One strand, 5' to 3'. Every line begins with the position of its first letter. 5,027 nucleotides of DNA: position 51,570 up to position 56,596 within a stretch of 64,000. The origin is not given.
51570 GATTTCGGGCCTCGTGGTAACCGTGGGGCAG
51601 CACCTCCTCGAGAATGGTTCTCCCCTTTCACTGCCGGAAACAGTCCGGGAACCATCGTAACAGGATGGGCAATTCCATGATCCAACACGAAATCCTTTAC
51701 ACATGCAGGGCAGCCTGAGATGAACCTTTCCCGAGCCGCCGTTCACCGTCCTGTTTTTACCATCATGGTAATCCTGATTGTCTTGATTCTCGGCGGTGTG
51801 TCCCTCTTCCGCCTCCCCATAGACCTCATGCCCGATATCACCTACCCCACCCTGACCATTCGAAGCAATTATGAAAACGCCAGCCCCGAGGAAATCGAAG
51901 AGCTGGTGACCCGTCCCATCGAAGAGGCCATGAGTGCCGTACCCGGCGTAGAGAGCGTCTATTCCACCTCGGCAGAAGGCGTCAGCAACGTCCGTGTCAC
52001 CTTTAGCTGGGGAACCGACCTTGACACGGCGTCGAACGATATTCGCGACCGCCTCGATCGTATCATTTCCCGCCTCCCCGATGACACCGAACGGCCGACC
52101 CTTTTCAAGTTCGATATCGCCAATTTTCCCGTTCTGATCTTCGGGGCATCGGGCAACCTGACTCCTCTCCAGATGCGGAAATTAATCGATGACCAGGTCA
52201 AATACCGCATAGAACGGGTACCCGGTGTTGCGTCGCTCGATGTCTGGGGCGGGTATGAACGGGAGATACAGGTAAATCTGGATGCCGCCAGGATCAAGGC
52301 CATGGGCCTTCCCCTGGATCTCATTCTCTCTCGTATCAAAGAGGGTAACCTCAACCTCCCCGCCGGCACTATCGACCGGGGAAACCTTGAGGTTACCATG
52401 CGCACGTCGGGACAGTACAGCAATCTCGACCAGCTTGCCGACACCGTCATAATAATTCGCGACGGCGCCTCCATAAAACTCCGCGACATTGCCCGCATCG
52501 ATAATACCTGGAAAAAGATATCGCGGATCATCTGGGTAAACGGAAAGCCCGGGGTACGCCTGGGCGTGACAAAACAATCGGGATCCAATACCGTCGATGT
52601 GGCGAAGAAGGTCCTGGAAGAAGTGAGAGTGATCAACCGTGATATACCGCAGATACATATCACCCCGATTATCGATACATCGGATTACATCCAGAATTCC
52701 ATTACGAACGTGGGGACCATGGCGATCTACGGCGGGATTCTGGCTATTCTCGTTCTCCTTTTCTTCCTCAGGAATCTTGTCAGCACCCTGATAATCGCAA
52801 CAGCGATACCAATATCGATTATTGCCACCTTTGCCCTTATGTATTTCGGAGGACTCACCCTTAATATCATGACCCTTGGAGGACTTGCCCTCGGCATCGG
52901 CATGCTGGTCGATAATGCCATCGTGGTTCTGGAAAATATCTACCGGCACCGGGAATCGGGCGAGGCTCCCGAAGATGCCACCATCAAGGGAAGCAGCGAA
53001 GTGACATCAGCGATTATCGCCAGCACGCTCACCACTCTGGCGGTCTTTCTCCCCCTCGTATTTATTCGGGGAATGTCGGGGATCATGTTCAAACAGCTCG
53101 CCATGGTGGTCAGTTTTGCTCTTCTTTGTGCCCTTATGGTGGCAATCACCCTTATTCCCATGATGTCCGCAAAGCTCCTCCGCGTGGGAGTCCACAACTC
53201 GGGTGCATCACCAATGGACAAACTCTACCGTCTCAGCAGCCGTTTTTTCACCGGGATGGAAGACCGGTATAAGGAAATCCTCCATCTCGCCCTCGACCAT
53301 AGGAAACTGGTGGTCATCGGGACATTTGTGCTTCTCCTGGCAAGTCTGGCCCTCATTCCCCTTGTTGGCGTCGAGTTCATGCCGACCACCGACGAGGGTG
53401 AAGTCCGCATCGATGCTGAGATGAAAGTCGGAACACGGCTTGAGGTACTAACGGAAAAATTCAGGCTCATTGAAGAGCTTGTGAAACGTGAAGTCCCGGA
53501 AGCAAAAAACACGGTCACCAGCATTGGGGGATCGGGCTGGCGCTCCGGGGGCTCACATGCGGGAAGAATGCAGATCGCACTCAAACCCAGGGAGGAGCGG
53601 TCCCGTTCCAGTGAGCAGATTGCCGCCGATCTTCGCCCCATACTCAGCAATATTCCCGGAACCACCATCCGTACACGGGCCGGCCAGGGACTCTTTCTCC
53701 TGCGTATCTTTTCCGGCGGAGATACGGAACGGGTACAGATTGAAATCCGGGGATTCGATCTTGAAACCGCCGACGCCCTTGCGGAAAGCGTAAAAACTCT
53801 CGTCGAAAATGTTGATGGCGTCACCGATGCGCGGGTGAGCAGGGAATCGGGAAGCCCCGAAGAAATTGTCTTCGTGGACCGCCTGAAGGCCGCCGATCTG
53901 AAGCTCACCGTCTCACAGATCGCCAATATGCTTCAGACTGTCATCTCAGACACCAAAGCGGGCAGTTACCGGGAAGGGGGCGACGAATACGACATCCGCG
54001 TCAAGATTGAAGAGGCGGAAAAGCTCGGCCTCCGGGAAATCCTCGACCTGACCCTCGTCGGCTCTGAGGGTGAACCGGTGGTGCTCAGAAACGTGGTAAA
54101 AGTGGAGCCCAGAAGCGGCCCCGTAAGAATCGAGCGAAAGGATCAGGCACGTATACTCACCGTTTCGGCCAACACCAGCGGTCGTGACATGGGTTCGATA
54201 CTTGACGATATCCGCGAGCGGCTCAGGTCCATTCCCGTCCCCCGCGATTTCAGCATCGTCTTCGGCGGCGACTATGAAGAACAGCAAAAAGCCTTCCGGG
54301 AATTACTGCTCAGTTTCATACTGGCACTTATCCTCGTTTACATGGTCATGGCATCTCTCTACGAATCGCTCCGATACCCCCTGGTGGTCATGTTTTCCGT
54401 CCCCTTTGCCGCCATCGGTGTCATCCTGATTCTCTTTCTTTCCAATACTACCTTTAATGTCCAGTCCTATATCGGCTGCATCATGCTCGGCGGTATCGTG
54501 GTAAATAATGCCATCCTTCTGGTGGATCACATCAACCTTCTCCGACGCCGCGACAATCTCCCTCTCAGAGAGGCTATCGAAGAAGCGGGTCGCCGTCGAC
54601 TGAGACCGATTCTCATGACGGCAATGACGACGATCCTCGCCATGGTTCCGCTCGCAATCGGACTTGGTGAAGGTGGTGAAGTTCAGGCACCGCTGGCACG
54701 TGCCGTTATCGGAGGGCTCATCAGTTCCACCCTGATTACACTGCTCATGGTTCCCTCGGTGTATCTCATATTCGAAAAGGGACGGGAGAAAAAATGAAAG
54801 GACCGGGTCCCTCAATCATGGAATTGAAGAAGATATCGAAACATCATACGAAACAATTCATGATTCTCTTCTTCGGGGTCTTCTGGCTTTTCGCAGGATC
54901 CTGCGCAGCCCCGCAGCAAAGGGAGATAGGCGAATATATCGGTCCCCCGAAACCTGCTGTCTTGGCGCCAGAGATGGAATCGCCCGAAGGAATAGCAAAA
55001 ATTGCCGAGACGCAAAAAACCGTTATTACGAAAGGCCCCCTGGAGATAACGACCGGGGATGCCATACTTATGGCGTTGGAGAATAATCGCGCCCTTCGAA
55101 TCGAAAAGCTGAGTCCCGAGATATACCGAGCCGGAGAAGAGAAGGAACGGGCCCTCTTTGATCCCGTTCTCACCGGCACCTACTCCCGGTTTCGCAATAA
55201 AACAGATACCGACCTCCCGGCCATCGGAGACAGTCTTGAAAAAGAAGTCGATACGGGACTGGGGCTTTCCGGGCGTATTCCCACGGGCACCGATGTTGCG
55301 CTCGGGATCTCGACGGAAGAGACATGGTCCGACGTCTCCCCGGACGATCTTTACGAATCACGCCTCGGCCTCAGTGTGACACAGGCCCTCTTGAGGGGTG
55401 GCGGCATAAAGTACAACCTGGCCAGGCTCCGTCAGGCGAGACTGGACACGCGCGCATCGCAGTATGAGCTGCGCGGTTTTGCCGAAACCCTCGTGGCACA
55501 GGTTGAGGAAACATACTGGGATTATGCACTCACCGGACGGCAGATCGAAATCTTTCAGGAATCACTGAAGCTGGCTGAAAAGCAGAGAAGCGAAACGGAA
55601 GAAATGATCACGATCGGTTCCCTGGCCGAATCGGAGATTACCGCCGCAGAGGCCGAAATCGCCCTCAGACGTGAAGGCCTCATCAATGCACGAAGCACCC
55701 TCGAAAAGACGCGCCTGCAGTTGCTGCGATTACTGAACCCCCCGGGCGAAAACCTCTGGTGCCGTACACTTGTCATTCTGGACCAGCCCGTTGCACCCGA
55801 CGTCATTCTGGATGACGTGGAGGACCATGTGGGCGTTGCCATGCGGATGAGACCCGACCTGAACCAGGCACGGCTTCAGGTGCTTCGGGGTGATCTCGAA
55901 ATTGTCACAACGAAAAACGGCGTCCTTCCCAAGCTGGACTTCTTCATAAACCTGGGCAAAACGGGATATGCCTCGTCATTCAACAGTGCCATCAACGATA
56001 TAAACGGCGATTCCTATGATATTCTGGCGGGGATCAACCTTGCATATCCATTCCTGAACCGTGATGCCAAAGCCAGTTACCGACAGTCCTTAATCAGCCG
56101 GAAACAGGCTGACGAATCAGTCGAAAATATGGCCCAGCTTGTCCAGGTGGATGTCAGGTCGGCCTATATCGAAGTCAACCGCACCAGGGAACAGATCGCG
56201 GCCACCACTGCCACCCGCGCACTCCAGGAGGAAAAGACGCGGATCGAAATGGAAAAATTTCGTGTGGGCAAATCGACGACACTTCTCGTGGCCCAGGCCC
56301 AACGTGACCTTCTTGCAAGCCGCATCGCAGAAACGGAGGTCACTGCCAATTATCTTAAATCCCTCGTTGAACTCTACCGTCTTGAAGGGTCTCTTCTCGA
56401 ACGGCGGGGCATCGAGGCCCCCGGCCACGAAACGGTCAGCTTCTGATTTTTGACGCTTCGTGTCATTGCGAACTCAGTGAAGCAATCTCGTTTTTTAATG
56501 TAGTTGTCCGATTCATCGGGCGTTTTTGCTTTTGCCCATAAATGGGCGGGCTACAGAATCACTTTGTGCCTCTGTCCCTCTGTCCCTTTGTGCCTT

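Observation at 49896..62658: Every operon boundary from 49.9 to 62.7 kb is packed with the same modular repeat set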

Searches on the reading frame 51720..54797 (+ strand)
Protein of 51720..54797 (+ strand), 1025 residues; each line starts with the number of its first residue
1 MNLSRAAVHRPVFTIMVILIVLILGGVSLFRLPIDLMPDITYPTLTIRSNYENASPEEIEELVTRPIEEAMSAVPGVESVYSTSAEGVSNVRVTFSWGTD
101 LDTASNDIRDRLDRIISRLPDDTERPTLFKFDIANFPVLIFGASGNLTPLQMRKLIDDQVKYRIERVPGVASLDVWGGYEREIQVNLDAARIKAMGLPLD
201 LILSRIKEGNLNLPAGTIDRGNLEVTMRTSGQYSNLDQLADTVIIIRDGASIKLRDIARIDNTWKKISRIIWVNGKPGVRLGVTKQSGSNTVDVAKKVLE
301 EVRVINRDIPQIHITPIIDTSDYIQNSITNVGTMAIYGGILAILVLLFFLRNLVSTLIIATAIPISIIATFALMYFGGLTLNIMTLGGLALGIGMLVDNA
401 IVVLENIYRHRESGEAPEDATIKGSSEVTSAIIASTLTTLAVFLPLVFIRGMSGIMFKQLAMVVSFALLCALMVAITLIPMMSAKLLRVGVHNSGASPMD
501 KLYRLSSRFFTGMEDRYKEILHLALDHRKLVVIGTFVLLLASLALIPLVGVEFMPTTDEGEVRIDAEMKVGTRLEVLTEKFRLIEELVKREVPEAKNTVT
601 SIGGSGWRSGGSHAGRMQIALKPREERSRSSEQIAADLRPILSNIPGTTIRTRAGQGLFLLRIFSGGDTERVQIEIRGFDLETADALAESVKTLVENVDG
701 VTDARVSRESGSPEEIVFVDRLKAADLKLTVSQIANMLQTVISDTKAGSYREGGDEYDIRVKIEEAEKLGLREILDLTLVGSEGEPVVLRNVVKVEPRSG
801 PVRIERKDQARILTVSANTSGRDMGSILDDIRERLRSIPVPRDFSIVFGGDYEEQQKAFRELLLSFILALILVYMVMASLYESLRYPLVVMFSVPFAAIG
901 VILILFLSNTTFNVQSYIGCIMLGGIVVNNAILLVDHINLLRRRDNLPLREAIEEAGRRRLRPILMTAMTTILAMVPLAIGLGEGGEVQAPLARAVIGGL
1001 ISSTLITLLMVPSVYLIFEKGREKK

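Call 12: search_protein_families(library=pfam, proteins=[window:51720-54797:+])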
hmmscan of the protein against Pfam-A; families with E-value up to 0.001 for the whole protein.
window:51720-54797:+ (1025 aa): 3 families
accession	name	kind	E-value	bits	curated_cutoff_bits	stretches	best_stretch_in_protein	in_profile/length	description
PF00873.25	ACR_tran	-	2.7e-262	873.3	28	1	4-1018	2-1020/1021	AcrB/AcrD/AcrF family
PF03176.21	MMPL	-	8.2e-14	51.7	20.5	2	311-482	124-298/333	MMPL family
PF02355.23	SecD_SecF_C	-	1e-07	32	20.5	1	857-1017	28-185/189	Protein export membrane protein SecD/SecF, C-terminal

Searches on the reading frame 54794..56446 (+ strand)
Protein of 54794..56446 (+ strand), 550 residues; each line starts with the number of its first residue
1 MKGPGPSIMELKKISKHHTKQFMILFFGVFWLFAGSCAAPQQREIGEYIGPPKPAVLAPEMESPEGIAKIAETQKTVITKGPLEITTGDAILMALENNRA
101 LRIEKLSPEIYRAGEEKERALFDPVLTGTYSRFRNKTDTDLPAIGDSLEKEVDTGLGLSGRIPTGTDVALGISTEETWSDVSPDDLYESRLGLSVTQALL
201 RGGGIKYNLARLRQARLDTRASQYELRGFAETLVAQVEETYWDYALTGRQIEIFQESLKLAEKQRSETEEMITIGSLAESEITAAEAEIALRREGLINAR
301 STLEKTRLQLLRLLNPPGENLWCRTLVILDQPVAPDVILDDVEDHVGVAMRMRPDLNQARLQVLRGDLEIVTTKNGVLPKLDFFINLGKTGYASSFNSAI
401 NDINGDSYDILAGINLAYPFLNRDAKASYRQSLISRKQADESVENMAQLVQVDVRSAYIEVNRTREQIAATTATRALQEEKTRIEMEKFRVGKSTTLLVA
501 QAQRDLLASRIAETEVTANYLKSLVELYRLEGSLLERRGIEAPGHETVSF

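Call 12: search_protein_families(library=pfam, proteins=[window:54794-56446:+])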
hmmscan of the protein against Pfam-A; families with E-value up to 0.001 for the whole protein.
window:54794-56446:+ (550 aa): 1 family
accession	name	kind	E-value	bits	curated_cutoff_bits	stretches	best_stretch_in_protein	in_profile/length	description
PF02321.23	OEP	-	4.7e-42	144.3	22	2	90-315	4-187/187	Outer membrane efflux protein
